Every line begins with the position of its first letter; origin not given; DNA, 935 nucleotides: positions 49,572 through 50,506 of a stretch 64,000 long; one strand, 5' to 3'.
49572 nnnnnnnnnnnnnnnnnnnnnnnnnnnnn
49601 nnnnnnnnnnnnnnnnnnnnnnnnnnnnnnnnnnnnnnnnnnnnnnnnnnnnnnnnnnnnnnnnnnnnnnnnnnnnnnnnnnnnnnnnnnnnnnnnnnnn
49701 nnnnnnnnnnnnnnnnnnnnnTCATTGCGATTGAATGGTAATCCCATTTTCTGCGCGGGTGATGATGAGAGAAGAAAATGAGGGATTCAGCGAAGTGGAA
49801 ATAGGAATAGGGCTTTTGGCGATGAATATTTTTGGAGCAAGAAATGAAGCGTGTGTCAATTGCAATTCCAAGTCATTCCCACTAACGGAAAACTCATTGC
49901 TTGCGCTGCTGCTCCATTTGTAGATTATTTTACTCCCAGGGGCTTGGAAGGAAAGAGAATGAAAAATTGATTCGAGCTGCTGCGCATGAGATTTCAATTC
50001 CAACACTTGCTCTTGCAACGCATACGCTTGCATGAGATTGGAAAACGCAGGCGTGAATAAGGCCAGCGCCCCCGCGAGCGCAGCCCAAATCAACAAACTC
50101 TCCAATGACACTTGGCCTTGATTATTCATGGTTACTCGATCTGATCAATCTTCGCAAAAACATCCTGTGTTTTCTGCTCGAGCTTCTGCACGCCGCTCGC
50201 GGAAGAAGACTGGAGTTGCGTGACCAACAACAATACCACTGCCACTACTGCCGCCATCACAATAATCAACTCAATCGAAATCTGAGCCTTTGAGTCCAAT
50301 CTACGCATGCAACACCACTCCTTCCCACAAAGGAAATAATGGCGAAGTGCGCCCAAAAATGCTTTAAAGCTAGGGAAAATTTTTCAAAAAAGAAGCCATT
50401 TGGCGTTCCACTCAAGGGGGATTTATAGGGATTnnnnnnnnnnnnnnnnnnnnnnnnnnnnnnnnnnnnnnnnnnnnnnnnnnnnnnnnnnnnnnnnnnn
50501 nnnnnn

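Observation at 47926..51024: Second pilin-like cluster (six or more class-III-signal ORFs) next to a site-2-protease-like M50 gene and the orc1/cdc6 region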

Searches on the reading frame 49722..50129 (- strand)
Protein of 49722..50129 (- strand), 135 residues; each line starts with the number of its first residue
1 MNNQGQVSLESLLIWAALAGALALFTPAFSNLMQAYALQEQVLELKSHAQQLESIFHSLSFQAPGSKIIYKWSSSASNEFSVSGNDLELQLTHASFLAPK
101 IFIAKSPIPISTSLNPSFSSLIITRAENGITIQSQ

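Call 3: search_protein_families(library=pfam, max_evalue=1, proteins=[window:49722-50129:-])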
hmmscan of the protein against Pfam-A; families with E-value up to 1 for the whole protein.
window:49722-50129:- (135 aa): 2 families
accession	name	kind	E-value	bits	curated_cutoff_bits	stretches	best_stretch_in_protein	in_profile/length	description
PF20424.3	PilZN3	-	0.072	13.6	27.4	1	32-92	21-78/135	PilZN3 domain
PF04021.17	Class_IIIsignal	-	0.19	12.2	23.7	1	5-25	3-23/27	Class III signal peptide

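Call 4: search_protein_families(library=ncbifam, max_evalue=1, proteins=[window:49722-50129:-])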
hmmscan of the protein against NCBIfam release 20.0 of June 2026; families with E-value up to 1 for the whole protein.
window:49722-50129:- (135 aa): 0 families

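Call 6: find_encoding_contigs(protein=window:49722-50129:-, flank=10000, max_places=6)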
Protein window:49722-50129:- (135 aa): 13 contigs read that carry it; 6 places shown.
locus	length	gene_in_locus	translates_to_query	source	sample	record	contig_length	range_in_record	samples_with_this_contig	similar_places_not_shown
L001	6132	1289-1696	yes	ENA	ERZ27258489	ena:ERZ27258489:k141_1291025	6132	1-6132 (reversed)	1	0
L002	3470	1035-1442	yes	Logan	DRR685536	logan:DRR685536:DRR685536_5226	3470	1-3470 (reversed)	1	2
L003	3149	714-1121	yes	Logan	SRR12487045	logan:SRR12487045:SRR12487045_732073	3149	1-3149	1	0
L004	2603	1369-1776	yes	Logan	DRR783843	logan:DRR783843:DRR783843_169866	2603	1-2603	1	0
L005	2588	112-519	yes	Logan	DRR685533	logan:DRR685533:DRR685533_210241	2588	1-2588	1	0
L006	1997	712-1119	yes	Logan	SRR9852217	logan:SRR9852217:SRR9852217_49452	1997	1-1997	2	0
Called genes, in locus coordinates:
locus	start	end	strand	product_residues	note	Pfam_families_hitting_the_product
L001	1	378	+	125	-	?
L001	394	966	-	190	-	PF02163:Peptidase_M50 (weak)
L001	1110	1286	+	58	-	-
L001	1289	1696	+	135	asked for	-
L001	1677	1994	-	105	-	-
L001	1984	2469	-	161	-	-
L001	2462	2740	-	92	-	-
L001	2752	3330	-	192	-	-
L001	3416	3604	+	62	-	-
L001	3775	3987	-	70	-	-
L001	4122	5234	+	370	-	PF01637:ATPase_2, PF13191:AAA_16, PF00004:AAA, PF13401:AAA_22, PF22703:Cdc6_lid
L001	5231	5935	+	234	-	PF00293:NUDIX, PF14815:NUDIX_4 (faint)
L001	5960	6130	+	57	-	?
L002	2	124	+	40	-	?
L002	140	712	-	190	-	PF02163:Peptidase_M50 (weak)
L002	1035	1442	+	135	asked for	-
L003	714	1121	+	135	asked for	-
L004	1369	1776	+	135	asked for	-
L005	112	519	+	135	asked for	-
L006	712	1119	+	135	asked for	-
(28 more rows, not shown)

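Call 56: search_solved_structures(query=A2, max_evalue=10, show_alignments=2)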
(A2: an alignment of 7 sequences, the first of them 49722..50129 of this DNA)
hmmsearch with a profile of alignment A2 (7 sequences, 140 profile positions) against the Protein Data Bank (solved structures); distinct sequences matched with E-value up to 10: 0.

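Call 67: search_protein_representatives(protein=window:49722-50129:-)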
Query: 135 residues. Proteins with E-value up to 0.001 (for the whole library): 24; up to 1e-10: 12; up to 1e-30: 2. The best 24 are listed.
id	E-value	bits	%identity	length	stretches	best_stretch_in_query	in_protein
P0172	2.8e-48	179.1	68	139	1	2-135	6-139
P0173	3.9e-31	123.8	54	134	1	1-134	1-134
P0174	1.8e-23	99.1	44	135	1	1-135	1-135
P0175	1.6e-17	79.9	39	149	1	4-133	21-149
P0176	6.1e-17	78.0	37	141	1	3-134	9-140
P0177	1.6e-16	76.7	39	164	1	4-134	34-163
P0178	1.8e-16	76.5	39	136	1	4-133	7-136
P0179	3.2e-16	75.7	41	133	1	1-133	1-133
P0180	2.9e-14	69.4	34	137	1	5-133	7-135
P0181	9.0e-13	64.6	33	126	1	9-133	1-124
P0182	1.7e-12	63.7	34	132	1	1-133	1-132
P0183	2.0e-12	63.5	32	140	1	4-132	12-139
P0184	1.1e-10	57.9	31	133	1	1-128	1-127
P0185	3.5e-10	56.2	35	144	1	4-134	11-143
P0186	1.9e-08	50.7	36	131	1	2-132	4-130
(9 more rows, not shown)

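Call 76: predict_structure(alignment_id=A3)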
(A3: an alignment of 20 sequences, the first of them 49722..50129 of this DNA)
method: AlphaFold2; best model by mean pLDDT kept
length: 135 residues; sequences in the alignment: 20
mean_pLDDT: 91.4   pTM: 0.75
mean pLDDT of the five models: 91.4, 89.5, 87.7, 87.4, 85.8
residues with pLDDT >= 90: 111; 70-90: 17; 50-70: 6; < 50: 1
segments of 3 or more residues with pLDDT < 50: none
pLDDT, mean of each block of 10 residues (from residue 1): 69 93 92 93 95 97 97 82 95 93 97 88 97 94
secondary structure, 60 per line:
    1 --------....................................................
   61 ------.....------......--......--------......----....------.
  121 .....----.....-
elements in order: H9-60 E67-71 E78-83 E86-91 E100-105 E110-113 E120-125 E130-134

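Call 84: search_protein_families(library=pfam, max_evalue=0.01, alignment_id=A3)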
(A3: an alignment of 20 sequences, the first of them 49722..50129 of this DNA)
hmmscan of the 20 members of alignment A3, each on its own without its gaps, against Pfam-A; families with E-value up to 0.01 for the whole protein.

A. member 1, window:49722-50129:- (135 aa): 0 families

B. families by the number of members that match (of 20 scanned): 2 families
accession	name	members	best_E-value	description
PF04021.17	Class_IIIsignal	1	0.0022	Class III signal peptide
PF13786.12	DUF4179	1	0.0088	Domain of unknown function (DUF4179)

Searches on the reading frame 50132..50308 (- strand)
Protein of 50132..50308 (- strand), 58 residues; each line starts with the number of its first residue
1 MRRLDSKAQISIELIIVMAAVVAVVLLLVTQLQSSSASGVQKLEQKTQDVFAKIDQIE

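Call 25: search_solved_structures(query=window:50132-50308:-, max_evalue=10, show_alignments=2)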
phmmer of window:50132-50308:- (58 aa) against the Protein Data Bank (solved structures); distinct sequences matched with E-value up to 10: 0.

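Call 36: find_homologous_proteins(query=window:50132-50308:-, max_evalue=0.001)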
Query window:50132-50308:- (58 aa): 44 proteins with E <= 0.001 among 44 candidates.
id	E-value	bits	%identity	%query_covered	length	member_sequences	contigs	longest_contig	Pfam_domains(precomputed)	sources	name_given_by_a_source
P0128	3.7e-23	96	95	100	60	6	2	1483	-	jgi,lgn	jgi:uncharacterized protein (UPF0333 family)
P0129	1.7e-20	88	88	100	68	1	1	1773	-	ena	-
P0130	3.1e-19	84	89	93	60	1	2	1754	-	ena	-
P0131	4.3e-19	84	84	95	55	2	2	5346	-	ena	-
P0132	5.3e-18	80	81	93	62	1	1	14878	-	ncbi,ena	-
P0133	3.9e-17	78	84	95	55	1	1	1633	-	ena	-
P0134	4.3e-17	77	80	93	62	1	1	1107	-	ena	-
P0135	1.0e-16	76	80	93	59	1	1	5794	-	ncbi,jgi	jgi:hypothetical protein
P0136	2.9e-16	75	77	97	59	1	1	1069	-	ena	-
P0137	1.2e-15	73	75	95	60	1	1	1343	-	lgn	-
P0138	1.4e-15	73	73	97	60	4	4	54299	-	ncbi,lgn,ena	ncbi:MAG: hypothetical protein AABW68_01165 [archaeon]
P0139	2.1e-15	72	79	90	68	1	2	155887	-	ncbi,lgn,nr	ncbi:MAG: hypothetical protein Q8P05_05790 [Candidatus Diapherotrites archaeon]|nr:hypothetical prot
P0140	2.3e-15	72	76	93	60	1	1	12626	-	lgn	-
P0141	2.7e-15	72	78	93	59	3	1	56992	-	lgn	-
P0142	4.3e-15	71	78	93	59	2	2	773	-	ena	-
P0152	3.4e-14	68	68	97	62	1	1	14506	-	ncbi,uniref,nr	ncbi:MAG: hypothetical protein FJY86_03120 [Candidatus Diapherotrites archaeon]|uniref:Class III sig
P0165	8.8e-14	67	72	93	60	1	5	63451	-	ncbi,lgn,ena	-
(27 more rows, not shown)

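Call 37: find_encoding_contigs(protein=P0139, flank=7000, max_places=1)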
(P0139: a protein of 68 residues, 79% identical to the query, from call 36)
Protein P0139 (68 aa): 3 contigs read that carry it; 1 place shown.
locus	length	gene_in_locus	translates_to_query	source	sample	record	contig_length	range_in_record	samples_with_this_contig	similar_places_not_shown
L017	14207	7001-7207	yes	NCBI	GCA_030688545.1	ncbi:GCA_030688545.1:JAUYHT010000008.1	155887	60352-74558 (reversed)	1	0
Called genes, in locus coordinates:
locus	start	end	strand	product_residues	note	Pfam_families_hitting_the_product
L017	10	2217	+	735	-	PF01751:Toprim, PF01131:Topoisom_bac, PF01396:Zn_ribbon_Top1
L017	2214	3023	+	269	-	PF05670:NFACT-R_1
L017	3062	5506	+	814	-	PF02359:CDC48_N, PF02933:CDC48_2, PF05496:RuvB_N, PF07724:AAA_2, PF00004:AAA, PF17862:AAA_lid_3, PF00004:AAA, PF17862:AAA_lid_3, +28 more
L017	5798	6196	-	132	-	PF02656:DUF202 (weak)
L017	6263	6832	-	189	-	PF02163:Peptidase_M50 (weak)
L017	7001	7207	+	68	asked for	-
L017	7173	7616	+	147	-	-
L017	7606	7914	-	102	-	-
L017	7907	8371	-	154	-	-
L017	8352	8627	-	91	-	-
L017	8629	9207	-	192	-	-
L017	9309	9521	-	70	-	-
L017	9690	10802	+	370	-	PF13191:AAA_16, PF00004:AAA (weak), PF13401:AAA_22, PF22703:Cdc6_lid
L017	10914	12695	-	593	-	-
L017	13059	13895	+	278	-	-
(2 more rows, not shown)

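Call 38: find_encoding_contigs(protein=P0165, flank=7000, max_places=1)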
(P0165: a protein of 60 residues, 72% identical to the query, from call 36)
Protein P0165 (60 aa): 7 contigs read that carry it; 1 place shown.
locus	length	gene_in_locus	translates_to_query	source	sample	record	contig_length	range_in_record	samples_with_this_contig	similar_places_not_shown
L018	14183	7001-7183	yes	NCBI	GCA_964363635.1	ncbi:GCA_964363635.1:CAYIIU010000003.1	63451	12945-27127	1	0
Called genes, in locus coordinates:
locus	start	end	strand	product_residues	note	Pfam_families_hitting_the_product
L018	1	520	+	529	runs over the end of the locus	-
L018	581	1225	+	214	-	PF00483:NTP_transferase, PF01128:IspD, PF12804:NTP_transf_3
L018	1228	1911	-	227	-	PF12146:Hydrolase_4 (weak), PF12697:Abhydrolase_6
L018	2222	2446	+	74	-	PF24113:DUF7387 (weak), PF15919:HicB_lk_antitox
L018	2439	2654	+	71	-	PF07927:HicA_toxin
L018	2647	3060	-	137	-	PF00293:NUDIX, PF14815:NUDIX_4 (weak)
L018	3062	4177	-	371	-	PF01637:ATPase_2, PF13191:AAA_16, PF00004:AAA (weak), PF13401:AAA_22, PF22703:Cdc6_lid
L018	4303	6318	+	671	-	-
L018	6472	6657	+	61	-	-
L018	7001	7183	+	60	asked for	-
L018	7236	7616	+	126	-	-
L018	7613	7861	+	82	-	-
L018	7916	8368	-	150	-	-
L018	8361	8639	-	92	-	-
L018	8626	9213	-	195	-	-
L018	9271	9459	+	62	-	-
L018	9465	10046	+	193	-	PF02163:Peptidase_M50 (weak)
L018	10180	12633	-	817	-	PF02359:CDC48_N, PF02933:CDC48_2, PF05496:RuvB_N, PF07724:AAA_2 (weak), PF00004:AAA, PF17862:AAA_lid_3, PF00004:AAA, PF17862:AAA_lid_3, +18 more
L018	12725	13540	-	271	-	PF05670:NFACT-R_1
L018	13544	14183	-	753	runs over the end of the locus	PF01751:Toprim, PF01131:Topoisom_bac, PF01396:Zn_ribbon_Top1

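Call 39: find_encoding_contigs(protein=P0152, flank=7000, max_places=1)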
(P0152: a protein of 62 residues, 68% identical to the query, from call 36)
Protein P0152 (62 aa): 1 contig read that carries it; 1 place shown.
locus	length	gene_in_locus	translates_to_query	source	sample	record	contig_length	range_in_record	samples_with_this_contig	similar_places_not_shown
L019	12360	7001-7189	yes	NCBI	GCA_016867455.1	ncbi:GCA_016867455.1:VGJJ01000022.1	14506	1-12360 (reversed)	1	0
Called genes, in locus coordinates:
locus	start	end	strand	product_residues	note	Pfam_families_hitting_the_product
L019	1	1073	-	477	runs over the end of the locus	PF03215:Rad17 (weak), PF00004:AAA, PF21960:RCF1-5-like_lid (weak)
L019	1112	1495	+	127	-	-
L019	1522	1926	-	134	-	-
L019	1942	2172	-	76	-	-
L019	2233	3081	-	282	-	-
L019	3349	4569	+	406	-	-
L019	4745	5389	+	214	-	PF00483:NTP_transferase, PF01128:IspD, PF12804:NTP_transf_3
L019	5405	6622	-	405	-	PF01637:ATPase_2, PF13191:AAA_16, PF13401:AAA_22, PF00004:AAA (weak), PF22703:Cdc6_lid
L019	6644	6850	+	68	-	-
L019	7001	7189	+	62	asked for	-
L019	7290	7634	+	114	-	-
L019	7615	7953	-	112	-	-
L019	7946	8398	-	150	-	-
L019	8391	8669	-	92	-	-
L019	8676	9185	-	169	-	-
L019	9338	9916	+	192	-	PF02163:Peptidase_M50 (weak)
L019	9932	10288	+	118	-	PF02656:DUF202 (weak)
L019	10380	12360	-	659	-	PF02933:CDC48_2, PF05496:RuvB_N, PF13191:AAA_16 (weak), PF00004:AAA, PF07724:AAA_2, PF17862:AAA_lid_3, PF00004:AAA, PF17862:AAA_lid_3, +28 more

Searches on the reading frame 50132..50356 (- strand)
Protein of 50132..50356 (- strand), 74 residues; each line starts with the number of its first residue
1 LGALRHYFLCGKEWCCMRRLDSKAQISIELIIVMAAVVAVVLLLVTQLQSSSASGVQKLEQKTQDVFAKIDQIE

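Call 3: search_protein_families(library=pfam, max_evalue=1, proteins=[window:50132-50356:-])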
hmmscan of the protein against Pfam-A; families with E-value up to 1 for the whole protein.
window:50132-50356:- (74 aa): 5 families
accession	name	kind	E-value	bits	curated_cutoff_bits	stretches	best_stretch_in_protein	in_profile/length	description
PF04021.17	Class_IIIsignal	-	0.00036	20.8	23.7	1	22-43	1-22/27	Class III signal peptide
PF16295.10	TetR_C_10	-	0.03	15.1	28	1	2-64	69-127/132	Tetracyclin repressor-like, C-terminal domain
PF16479.10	DUF5056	-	0.053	14.2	28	1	17-69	26-71/93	Domain of unknown function (DUF5056)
PF10393.14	Matrilin_ccoil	-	0.072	13.3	26.3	1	47-74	15-42/45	Trimeric coiled-coil oligomerisation domain of matrilin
PF13314.11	DUF4083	-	0.17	12.3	25.4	1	30-62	12-46/57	Domain of unknown function (DUF4083)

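Call 4: search_protein_families(library=ncbifam, max_evalue=1, proteins=[window:50132-50356:-])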
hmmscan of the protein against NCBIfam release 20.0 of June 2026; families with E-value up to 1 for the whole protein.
window:50132-50356:- (74 aa): 4 families
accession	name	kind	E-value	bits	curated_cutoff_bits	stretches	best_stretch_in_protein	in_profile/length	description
NF038356.1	actino_DLW39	hypoth_equivalog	0.017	14.9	24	1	31-53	3-25/38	DLW-39 family protein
NF041013.1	T4P_ComGE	equivalog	0.037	14.1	49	1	23-61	4-42/83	competence type IV pilus minor pilin ComGE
TIGR04205.1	classIII_w_PIP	hypoth_equivalog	0.083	12.9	65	1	23-40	2-19/67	class III signal peptide domain-containing protein, archaeosortase D/PIP-CTERM system-associated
TIGR04361.1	TrbK_Ti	equivalog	0.17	12.2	50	1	29-62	9-42/64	entry exclusion protein TrbK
